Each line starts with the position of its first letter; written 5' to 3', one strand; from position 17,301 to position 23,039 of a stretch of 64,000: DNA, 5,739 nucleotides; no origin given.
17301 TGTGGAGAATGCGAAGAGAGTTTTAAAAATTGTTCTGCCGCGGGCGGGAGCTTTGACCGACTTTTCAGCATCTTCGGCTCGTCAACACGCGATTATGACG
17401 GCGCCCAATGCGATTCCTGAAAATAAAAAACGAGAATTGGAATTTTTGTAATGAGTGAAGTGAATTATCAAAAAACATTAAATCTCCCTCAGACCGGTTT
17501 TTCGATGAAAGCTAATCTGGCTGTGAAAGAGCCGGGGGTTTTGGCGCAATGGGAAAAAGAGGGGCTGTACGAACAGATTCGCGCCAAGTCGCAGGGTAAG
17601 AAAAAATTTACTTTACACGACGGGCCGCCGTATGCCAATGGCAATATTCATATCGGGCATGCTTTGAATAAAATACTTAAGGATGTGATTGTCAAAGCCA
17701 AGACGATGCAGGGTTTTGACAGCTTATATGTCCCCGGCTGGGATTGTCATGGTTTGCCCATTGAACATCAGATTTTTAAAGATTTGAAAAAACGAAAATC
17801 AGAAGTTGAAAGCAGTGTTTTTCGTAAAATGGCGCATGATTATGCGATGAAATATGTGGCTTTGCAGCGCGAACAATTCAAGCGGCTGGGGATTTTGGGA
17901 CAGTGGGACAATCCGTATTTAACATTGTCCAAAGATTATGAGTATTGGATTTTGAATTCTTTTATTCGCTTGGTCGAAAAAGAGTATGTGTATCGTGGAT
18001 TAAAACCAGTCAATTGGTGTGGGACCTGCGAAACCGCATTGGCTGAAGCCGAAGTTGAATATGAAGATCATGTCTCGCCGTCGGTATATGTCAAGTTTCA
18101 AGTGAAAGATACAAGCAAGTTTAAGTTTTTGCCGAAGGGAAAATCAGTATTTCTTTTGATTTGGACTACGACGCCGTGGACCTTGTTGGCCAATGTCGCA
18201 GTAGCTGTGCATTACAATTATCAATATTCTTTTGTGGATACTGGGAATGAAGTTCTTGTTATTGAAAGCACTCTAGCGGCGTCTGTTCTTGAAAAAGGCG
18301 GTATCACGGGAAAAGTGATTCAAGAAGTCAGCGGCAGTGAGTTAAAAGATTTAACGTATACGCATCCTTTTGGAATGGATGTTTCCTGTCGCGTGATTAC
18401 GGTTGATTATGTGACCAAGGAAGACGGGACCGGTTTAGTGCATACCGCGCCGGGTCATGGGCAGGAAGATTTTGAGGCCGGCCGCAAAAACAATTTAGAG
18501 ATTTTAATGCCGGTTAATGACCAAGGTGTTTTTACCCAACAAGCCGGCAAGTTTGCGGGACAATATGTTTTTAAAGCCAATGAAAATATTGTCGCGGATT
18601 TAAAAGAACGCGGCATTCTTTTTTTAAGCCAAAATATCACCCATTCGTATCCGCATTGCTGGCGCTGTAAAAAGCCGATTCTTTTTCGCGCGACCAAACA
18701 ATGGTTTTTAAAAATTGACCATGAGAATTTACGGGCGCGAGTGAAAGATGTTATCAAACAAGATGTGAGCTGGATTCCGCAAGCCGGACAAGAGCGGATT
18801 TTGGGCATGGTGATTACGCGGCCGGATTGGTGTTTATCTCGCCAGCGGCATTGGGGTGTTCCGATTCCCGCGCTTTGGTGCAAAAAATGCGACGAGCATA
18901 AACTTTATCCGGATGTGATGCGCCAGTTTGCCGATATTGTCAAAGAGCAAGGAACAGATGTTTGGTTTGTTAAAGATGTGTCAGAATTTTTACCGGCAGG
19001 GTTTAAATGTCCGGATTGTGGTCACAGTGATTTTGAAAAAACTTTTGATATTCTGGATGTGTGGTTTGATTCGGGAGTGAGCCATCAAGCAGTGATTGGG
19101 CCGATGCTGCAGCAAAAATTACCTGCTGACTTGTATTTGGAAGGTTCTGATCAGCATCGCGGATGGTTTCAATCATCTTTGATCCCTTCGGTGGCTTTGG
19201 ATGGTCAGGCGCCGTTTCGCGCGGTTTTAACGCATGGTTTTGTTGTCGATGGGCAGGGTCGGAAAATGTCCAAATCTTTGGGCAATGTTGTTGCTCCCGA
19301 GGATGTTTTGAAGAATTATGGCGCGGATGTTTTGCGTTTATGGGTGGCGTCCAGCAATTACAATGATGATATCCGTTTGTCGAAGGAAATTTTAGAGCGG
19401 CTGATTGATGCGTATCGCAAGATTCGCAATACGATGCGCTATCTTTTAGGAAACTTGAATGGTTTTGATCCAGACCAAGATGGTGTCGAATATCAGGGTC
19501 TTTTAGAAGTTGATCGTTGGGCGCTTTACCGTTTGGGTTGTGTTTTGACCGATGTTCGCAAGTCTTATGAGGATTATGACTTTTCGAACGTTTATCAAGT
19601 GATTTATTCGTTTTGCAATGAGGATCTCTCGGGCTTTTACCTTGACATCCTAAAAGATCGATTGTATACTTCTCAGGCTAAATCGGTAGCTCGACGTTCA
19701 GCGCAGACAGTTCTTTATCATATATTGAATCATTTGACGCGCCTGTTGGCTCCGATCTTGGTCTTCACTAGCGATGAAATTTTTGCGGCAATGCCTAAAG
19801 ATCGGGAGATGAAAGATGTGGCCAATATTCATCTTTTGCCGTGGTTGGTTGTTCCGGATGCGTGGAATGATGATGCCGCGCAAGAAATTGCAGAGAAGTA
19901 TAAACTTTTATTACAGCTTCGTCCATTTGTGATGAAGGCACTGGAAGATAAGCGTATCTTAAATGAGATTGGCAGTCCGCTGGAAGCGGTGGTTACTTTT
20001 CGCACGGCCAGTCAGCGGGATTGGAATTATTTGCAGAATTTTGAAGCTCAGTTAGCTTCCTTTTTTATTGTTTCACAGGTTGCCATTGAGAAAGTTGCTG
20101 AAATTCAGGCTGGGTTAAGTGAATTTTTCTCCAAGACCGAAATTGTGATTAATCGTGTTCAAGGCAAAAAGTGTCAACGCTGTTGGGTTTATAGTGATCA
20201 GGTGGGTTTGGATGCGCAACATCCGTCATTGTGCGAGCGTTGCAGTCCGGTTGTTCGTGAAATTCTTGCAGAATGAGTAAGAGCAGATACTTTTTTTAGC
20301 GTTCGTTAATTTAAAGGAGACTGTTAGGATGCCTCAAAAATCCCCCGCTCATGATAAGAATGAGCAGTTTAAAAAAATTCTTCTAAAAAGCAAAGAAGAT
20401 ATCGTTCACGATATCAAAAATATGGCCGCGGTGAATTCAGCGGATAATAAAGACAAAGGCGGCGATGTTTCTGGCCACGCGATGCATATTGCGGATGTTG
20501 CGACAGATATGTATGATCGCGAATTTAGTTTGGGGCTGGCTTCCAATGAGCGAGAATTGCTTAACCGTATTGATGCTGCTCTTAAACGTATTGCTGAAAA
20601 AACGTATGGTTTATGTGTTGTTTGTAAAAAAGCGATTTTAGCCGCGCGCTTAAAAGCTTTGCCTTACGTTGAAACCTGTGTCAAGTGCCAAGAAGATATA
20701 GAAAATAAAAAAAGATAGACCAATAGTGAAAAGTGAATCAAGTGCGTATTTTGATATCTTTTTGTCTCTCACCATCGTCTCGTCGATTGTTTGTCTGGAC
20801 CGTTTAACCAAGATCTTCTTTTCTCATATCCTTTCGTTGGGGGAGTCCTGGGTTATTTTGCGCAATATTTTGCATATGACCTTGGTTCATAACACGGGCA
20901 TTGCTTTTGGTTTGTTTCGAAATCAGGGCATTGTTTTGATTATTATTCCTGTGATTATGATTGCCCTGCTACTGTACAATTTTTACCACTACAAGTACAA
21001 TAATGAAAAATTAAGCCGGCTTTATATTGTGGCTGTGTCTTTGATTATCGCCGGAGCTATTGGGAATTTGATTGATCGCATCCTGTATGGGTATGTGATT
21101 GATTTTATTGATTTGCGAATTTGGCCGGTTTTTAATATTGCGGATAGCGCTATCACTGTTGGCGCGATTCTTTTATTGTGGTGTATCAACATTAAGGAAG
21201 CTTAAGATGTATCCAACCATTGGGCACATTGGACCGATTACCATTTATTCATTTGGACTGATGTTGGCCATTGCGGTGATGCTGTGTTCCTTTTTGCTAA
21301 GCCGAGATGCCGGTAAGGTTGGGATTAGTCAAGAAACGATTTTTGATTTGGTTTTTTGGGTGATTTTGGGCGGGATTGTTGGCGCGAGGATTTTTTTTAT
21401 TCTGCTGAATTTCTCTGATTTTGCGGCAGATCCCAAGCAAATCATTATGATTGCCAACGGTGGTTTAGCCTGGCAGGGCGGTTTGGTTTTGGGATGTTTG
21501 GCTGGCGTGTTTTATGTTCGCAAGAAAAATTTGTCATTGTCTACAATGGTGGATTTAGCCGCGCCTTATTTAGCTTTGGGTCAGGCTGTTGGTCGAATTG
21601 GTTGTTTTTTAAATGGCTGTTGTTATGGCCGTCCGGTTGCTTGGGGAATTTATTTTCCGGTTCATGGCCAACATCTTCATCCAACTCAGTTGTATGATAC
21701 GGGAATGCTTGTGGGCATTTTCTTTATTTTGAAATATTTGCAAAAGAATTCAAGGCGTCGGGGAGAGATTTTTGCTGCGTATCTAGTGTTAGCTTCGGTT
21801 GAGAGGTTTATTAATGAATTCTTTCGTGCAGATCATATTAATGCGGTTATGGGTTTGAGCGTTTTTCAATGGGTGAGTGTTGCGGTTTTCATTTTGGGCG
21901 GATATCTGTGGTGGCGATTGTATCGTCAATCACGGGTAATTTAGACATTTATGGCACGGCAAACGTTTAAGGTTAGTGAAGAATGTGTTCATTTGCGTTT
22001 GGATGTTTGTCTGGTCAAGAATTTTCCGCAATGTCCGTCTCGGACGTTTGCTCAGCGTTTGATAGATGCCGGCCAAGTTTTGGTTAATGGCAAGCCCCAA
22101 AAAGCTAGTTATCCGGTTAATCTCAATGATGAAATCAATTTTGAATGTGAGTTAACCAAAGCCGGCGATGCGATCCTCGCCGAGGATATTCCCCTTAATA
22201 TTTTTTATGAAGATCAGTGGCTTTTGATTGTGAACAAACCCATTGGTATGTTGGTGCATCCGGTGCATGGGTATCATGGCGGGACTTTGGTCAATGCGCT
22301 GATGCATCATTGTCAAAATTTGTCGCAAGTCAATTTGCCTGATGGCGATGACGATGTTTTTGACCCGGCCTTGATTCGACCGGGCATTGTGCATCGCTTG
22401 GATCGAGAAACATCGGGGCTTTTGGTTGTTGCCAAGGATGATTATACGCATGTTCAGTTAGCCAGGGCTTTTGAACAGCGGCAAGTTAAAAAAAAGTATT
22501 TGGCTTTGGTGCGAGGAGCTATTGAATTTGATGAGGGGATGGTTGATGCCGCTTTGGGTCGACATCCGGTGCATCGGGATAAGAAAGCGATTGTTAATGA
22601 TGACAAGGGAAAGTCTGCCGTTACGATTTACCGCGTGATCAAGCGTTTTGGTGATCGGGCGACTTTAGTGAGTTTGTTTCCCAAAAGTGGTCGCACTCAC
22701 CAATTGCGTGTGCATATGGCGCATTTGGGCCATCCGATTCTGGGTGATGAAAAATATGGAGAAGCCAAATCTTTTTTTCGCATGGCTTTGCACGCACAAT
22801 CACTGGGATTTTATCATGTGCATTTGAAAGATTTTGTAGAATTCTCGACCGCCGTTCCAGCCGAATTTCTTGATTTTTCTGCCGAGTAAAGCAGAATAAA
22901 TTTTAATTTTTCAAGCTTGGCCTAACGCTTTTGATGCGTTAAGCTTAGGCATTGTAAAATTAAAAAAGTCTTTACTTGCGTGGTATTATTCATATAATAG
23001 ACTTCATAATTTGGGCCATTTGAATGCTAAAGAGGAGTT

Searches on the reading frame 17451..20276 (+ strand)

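Call 53: search_protein_families(library=pfam, proteins=[window:17451-20276:+], max_evalue=0.001)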
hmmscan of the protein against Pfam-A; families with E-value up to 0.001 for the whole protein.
window:17451-20276:+ (941 aa): 7 families
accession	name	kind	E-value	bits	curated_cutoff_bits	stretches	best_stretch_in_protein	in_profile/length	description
PF00133.28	tRNA-synt_1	-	3e-134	448.3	22.7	1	30-644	2-414/414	tRNA synthetases class I (I, L, M and V)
PF09334.17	tRNA-synt_1g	-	9.9e-29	100.7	20.1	2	60-203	8-136/391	tRNA synthetases class I (M)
PF08264.19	Anticodon_1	-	5.3e-28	98.2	25.1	1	688-835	1-133/148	Anticodon-binding domain of tRNA ligase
PF01406.26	tRNA-synt_1e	-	2.1e-11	44.2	27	1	579-650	228-298/301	tRNA synthetases class I (C) catalytic domain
PF01921.24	tRNA-synt_1f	-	1.5e-09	37.7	27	1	574-662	253-339/360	tRNA synthetases class I (K)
PF06827.20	zf-FPG_IleRS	-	3.4e-08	33.6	21.3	1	905-934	1-30/30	Zinc finger found in FPG and IleRS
PF13603.12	tRNA-synt_1_2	-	0.00012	22.1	25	1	299-356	85-141/185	Leucyl-tRNA synthetase, editing domain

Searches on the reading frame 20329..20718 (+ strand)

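Call 53: search_protein_families(library=pfam, proteins=[window:20329-20718:+], max_evalue=0.001)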
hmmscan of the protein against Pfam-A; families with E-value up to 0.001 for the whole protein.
window:20329-20718:+ (129 aa): 2 families
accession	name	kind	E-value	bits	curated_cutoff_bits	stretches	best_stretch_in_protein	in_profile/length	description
PF01258.23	zf-dskA_traR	-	1.2e-10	41.6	24.9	1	92-125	2-35/36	Prokaryotic dksA/traR C4-type zinc finger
PF21157.2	DksA_N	-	2e-05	25.2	27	1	11-88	2-71/71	DnaK suppressor protein DksA, N-terminal domain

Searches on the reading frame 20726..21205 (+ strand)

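Call 53: search_protein_families(library=pfam, proteins=[window:20726-21205:+], max_evalue=0.001)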
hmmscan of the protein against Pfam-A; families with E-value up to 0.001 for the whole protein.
window:20726-21205:+ (159 aa): 2 families
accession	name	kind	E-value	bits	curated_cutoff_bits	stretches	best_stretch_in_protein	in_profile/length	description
PF01252.23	Peptidase_A8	-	1.3e-36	126.3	25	1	18-154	2-140/142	Signal peptidase (SPase) II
PF01036.24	Bac_rhodopsin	-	0.00044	20.2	24.6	1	71-124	76-129/224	Bacteriorhodopsin-like protein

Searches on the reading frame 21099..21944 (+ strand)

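Call 53: search_protein_families(library=pfam, proteins=[window:21099-21944:+], max_evalue=0.001)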
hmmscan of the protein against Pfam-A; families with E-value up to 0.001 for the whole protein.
window:21099-21944:+ (281 aa): 2 families
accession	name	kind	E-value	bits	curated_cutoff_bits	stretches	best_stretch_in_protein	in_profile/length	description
PF01790.23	LGT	-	2.1e-59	201.2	24.9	1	40-272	2-239/240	Prolipoprotein diacylglyceryl transferase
PF20730.2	YetF_N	-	0.00026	21.2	26.5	1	61-99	12-50/76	YetF N-terminal transmembrane domain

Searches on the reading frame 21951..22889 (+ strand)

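Call 53: search_protein_families(library=pfam, proteins=[window:21951-22889:+], max_evalue=0.001)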
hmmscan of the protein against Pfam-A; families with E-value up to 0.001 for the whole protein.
window:21951-22889:+ (312 aa): 3 families
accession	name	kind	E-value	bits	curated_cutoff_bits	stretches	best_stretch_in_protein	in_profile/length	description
PF00849.27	PseudoU_synth_2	-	1.8e-32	113.1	26.8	1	91-258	2-152/152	RNA pseudouridylate synthase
PF01479.30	S4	-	9.2e-11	41.8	22.8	1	16-62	2-48/48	S4 domain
PF06296.18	RelE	-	0.00054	20.6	27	1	171-248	10-82/120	RelE toxin of RelE / RelB toxin-antitoxin system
